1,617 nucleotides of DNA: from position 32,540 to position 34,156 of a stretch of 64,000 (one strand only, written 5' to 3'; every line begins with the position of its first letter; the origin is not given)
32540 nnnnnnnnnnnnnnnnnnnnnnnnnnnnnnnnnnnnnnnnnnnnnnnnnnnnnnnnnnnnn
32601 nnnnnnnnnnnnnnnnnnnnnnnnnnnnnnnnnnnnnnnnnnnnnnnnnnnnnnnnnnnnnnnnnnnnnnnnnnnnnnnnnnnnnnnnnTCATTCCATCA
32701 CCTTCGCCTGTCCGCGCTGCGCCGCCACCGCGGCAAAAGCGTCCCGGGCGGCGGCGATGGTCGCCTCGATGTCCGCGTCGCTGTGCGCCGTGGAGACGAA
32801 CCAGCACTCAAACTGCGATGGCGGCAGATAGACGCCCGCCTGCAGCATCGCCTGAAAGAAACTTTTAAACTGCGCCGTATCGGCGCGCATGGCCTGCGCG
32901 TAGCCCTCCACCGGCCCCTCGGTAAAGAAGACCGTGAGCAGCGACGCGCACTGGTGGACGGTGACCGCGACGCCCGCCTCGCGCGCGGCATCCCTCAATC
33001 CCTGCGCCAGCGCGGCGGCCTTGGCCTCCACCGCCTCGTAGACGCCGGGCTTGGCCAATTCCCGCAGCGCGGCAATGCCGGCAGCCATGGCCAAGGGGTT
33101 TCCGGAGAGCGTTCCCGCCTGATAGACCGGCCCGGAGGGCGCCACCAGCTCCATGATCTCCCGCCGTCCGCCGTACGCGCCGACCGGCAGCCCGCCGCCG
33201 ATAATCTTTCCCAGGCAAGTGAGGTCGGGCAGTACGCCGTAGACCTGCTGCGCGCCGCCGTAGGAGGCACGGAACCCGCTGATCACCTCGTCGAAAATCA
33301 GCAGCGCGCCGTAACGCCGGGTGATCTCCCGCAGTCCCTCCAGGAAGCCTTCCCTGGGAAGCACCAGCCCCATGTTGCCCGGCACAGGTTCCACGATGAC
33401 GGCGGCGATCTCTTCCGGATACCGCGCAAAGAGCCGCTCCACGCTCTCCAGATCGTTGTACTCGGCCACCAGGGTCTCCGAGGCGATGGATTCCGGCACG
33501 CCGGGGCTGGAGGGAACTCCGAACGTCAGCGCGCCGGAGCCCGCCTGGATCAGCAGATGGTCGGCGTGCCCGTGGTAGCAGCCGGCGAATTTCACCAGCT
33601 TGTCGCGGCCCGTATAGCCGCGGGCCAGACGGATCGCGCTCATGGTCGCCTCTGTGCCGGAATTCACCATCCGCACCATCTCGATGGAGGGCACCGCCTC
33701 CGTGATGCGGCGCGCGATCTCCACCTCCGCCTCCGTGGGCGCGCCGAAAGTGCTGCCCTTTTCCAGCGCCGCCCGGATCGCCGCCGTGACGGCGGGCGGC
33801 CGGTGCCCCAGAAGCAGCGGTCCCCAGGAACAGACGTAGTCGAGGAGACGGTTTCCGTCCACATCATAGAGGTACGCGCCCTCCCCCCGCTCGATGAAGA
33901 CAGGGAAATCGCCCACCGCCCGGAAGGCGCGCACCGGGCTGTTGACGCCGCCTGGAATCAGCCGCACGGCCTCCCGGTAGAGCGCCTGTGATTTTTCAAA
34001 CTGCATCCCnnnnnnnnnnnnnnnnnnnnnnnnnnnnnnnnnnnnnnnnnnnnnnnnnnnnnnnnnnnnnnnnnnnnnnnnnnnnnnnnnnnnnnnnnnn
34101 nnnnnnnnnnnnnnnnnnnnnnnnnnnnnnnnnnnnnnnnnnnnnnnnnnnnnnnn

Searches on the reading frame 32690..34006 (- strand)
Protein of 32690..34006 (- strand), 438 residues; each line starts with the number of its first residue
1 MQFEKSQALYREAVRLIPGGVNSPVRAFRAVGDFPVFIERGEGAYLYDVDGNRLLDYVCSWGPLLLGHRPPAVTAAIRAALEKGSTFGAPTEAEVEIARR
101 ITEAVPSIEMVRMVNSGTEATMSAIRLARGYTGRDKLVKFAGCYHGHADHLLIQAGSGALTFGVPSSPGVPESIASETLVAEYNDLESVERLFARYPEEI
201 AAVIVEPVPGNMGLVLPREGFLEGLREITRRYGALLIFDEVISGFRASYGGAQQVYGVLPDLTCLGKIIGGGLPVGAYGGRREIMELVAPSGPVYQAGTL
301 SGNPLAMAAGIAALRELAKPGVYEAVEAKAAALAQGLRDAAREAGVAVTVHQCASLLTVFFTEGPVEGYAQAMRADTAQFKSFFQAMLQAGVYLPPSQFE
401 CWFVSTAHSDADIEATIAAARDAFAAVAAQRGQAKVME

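Call 6: search_protein_families(library=pfam, proteins=[window:32690-34006:-], max_evalue=0.001)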
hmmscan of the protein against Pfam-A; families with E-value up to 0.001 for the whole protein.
window:32690-34006:- (438 aa): 1 family
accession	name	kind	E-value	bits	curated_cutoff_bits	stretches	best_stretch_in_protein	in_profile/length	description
PF00202.27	Aminotran_3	-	6.8e-79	265.9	30.5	1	31-397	6-374/403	Aminotransferase class-III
